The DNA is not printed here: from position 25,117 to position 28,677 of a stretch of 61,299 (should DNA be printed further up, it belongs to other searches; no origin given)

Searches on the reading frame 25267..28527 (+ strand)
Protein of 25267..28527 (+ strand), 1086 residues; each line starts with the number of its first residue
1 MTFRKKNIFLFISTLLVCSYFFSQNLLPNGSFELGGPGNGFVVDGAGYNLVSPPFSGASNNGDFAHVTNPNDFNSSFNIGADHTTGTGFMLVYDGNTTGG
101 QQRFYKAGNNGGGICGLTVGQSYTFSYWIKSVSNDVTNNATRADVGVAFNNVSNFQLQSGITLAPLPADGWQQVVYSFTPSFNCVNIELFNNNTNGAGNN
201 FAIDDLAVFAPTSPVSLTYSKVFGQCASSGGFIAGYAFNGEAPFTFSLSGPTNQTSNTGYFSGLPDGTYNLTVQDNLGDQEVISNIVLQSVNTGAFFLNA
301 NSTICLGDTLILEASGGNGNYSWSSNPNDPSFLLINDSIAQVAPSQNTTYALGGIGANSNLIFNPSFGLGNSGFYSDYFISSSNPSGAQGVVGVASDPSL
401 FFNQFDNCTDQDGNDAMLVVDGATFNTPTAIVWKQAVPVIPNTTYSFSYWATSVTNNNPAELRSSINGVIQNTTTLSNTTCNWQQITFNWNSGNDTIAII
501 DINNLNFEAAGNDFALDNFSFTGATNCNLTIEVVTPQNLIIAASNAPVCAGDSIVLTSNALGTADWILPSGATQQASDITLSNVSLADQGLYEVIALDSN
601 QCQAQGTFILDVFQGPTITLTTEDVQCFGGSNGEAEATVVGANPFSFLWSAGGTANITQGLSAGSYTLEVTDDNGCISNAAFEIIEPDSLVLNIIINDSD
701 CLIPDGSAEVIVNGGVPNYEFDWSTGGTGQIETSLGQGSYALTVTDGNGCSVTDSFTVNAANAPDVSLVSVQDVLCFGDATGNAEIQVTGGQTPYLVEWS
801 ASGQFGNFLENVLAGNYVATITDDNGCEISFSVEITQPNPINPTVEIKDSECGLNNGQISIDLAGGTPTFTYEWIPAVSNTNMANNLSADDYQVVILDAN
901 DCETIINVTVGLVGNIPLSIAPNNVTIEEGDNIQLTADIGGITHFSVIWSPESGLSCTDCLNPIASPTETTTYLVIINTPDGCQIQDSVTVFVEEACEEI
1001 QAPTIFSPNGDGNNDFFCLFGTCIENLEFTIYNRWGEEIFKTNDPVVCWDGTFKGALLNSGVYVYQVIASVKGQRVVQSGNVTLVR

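Call 6: search_protein_families(library=pfam, proteins=[window:25267-28527:+], max_evalue=0.00001)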
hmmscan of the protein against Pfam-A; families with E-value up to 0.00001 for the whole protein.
window:25267-28527:+ (1086 aa): 2 families
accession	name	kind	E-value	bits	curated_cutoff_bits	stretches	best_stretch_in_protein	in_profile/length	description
PF13573.12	SprB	-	4.3e-26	90.7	28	3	770-800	3-33/37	SprB repeat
PF13585.12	CHU_C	-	1.9e-16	60.4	27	1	1001-1083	2-85/86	CHU_C Type IX secretion signal domain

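Call 42: search_protein_families(library=ncbifam, proteins=[window:25267-28527:+], max_evalue=1e-10)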
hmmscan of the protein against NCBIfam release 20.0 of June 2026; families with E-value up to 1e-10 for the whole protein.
window:25267-28527:+ (1086 aa): 1 family
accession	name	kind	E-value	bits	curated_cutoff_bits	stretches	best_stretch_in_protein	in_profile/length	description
TIGR04131.1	Bac_Flav_CTERM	domain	2.2e-13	50.2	35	1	1000-1086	1-85/85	T9SS type B sorting domain-containing protein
